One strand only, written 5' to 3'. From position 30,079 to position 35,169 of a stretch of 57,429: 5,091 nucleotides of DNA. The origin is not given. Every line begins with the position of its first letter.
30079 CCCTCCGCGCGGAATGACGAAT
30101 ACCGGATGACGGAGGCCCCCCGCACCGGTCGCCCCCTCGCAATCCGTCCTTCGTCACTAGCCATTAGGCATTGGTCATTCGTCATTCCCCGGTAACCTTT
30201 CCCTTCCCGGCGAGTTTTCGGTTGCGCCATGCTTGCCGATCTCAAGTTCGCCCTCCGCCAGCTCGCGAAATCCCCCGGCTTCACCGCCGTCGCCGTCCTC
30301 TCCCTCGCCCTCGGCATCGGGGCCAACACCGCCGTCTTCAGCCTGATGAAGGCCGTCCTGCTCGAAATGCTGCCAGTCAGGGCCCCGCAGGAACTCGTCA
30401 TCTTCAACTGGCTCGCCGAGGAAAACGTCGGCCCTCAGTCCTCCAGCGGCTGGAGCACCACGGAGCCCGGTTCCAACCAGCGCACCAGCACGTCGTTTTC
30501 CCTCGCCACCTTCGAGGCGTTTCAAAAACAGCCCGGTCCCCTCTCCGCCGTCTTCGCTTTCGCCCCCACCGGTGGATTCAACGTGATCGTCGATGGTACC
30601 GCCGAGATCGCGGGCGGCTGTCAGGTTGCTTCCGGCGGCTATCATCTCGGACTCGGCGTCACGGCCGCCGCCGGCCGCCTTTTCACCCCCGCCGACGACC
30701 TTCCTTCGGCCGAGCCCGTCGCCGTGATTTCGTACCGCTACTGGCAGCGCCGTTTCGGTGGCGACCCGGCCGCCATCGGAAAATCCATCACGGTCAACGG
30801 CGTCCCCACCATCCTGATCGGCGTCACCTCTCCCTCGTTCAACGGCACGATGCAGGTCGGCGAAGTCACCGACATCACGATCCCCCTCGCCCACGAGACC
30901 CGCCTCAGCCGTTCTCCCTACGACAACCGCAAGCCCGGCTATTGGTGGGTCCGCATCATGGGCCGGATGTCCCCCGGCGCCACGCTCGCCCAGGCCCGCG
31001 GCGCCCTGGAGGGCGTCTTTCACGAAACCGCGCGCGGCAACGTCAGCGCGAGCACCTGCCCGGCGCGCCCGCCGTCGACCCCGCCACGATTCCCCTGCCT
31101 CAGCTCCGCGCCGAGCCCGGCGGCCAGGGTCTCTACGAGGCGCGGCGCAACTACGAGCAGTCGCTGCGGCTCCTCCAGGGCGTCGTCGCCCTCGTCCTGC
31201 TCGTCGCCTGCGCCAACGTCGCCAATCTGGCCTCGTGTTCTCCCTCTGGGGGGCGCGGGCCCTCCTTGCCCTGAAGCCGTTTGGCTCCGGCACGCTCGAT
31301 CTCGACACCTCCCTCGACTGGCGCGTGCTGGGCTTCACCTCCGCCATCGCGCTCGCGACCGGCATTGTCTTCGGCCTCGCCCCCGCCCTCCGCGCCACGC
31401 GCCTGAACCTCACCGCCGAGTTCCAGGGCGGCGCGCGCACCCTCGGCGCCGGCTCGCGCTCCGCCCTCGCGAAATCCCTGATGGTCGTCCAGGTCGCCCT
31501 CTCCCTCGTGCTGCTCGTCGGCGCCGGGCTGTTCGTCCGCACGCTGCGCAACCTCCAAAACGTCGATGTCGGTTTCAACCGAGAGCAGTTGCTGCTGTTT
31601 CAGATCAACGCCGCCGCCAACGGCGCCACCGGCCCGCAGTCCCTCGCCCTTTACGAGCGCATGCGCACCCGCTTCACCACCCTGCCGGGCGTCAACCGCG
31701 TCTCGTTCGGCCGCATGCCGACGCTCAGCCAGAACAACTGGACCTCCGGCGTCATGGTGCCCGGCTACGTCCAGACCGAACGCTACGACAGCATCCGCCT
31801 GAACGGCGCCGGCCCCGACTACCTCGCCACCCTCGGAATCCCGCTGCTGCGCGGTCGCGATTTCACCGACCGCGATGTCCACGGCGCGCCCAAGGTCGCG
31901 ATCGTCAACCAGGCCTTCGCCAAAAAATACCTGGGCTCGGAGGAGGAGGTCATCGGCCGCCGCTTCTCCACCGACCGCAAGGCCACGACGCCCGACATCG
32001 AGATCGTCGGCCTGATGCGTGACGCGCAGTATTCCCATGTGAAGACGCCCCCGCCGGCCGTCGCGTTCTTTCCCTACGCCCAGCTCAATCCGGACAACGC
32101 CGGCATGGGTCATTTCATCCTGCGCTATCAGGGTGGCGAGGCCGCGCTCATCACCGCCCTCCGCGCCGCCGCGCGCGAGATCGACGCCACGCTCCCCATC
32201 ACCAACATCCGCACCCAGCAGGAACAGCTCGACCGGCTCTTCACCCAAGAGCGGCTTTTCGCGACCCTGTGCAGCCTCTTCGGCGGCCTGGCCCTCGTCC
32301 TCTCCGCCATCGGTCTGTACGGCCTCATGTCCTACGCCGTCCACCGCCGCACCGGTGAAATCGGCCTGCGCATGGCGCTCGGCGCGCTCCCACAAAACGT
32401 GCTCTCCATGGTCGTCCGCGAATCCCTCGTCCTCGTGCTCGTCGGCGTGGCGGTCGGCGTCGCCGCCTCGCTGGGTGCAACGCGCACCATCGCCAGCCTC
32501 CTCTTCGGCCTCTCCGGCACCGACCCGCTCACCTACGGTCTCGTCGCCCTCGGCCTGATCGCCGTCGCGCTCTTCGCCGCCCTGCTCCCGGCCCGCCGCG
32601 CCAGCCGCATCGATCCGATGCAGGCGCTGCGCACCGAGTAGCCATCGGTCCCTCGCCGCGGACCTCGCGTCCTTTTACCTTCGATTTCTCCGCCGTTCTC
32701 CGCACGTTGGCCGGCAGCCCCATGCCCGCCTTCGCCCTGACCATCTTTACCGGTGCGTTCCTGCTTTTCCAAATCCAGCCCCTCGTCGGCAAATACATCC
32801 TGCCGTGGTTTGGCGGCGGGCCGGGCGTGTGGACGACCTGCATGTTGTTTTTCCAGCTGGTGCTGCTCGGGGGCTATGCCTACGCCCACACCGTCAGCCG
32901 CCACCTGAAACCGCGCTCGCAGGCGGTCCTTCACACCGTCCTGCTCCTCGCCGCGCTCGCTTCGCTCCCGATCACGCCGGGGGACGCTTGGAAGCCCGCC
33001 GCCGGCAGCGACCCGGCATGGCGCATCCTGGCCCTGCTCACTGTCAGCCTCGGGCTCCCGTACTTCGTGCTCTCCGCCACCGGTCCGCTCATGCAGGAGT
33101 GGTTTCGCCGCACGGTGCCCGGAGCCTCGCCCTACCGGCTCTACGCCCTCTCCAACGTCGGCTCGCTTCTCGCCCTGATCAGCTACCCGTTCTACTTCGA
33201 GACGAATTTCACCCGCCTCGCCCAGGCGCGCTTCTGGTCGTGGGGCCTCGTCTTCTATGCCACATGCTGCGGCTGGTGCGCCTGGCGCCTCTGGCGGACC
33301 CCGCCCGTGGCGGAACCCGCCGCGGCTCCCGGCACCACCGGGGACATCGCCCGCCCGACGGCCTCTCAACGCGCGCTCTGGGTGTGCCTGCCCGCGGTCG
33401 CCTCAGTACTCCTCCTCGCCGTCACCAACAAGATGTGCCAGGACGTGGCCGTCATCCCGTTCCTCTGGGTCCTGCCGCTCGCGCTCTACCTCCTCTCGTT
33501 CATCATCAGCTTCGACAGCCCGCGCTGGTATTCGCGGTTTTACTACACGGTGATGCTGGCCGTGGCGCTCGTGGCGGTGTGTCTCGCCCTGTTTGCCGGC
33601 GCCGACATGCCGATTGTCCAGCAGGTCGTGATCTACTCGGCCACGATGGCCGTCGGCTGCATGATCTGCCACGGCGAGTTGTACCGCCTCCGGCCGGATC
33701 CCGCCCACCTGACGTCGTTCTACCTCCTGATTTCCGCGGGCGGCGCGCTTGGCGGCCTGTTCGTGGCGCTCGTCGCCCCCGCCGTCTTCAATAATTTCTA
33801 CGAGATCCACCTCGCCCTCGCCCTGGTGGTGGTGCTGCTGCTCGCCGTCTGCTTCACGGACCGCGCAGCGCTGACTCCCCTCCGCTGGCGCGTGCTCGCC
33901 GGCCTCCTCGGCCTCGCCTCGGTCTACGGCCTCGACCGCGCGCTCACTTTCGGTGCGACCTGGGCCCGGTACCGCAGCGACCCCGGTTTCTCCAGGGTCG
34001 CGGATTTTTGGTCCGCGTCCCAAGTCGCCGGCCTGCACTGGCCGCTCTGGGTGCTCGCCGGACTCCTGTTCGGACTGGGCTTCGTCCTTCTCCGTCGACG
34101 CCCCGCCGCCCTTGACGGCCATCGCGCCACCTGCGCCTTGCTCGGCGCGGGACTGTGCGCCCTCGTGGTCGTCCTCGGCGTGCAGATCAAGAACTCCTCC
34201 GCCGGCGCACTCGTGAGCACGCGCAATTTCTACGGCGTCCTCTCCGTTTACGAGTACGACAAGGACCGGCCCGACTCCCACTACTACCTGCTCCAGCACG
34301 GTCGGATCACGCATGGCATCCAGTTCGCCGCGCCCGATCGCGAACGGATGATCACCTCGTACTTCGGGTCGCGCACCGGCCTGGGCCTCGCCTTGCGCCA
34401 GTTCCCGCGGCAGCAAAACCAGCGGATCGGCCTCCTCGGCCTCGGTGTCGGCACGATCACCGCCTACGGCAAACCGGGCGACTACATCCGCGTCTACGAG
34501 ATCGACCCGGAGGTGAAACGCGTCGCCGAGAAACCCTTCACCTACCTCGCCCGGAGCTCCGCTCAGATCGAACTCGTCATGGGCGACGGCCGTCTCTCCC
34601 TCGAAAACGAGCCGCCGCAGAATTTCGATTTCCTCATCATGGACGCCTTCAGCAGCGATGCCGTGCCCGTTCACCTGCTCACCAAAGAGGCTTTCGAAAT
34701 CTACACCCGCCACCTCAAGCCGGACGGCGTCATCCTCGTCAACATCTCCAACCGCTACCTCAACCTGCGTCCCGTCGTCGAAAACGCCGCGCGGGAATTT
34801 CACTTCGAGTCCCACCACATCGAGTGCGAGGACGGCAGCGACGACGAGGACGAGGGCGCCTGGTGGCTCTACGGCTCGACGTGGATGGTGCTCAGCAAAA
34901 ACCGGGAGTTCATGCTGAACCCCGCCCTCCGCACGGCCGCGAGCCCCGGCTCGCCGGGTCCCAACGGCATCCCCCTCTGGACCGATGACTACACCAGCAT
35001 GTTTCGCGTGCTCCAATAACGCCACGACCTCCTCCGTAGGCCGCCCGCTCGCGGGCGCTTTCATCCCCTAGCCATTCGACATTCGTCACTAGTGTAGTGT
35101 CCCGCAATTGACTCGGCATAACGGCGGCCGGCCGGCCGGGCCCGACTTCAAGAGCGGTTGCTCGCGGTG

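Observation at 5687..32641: Local sigma54 regulon: an NtrC-type two-component system plus four identically built promoters wired to MacAB/ADOP exporter arrays (possible Bce-like sensing/detoxification module)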

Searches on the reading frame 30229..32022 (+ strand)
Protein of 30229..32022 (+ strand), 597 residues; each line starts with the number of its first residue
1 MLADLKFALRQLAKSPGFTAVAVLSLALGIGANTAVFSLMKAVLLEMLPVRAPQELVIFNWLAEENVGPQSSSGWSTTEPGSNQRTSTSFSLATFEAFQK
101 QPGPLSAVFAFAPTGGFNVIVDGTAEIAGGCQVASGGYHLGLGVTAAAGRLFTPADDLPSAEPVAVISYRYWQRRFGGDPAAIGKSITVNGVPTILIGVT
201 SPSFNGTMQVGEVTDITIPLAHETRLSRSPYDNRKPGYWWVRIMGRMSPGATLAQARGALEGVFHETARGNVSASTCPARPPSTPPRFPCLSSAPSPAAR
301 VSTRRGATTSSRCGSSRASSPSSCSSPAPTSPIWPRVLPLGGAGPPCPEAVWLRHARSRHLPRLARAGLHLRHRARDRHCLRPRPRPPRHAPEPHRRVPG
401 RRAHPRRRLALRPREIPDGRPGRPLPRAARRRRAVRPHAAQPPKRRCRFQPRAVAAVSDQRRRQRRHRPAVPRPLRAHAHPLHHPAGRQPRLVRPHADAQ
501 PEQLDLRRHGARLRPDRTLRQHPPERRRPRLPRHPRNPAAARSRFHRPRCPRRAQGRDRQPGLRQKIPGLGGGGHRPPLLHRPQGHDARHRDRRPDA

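Call 9: search_protein_families(library=pfam, proteins=[window:30229-32022:+])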
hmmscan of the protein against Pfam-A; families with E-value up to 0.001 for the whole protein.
window:30229-32022:+ (597 aa): 1 family
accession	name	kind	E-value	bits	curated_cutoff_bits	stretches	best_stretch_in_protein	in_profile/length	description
PF12704.14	MacB_PCD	-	1.6e-20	74.7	27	1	19-261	1-205/207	MacB-like periplasmic core domain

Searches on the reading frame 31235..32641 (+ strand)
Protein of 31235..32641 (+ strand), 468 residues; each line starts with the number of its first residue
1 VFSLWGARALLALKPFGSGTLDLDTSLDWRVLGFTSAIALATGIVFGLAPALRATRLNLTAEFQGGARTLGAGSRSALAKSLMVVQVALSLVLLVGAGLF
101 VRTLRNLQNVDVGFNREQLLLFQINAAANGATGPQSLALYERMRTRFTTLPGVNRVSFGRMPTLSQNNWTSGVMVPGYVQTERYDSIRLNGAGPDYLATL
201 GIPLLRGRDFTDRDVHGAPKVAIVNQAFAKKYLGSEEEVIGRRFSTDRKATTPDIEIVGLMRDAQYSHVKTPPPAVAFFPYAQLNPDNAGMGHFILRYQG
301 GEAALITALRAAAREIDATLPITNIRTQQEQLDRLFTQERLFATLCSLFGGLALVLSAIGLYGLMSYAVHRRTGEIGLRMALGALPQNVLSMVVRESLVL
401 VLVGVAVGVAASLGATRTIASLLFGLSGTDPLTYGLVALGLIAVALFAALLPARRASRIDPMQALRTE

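Call 9: search_protein_families(library=pfam, proteins=[window:31235-32641:+])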
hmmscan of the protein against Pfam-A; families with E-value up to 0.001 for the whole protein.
window:31235-32641:+ (468 aa): 2 families
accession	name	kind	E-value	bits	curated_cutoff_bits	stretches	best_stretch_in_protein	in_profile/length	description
PF02687.27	FtsX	-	5e-15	56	25.5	1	348-461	2-120/120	FtsX-like permease C-terminal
PF12704.14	MacB_PCD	-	2.5e-12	48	27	1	84-285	5-177/207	MacB-like periplasmic core domain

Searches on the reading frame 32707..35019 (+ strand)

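Call 9: search_protein_families(library=pfam, proteins=[window:32707-35019:+])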
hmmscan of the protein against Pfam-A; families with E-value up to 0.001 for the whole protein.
window:32707-35019:+ (770 aa): 1 family
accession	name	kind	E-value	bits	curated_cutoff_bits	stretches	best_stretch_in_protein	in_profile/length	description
PF01564.23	Spermine_synth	-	0.00039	20.4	22.9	1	594-682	45-134/186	Spermine/spermidine synthase domain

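Call 34: search_protein_families(library=pfam, max_evalue=0.01, proteins=[window:32707-35019:+])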
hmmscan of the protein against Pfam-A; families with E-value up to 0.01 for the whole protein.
window:32707-35019:+ (770 aa): 1 family
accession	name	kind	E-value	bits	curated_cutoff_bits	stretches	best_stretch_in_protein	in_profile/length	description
PF01564.23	Spermine_synth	-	0.00039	20.4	22.9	1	594-682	45-134/186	Spermine/spermidine synthase domain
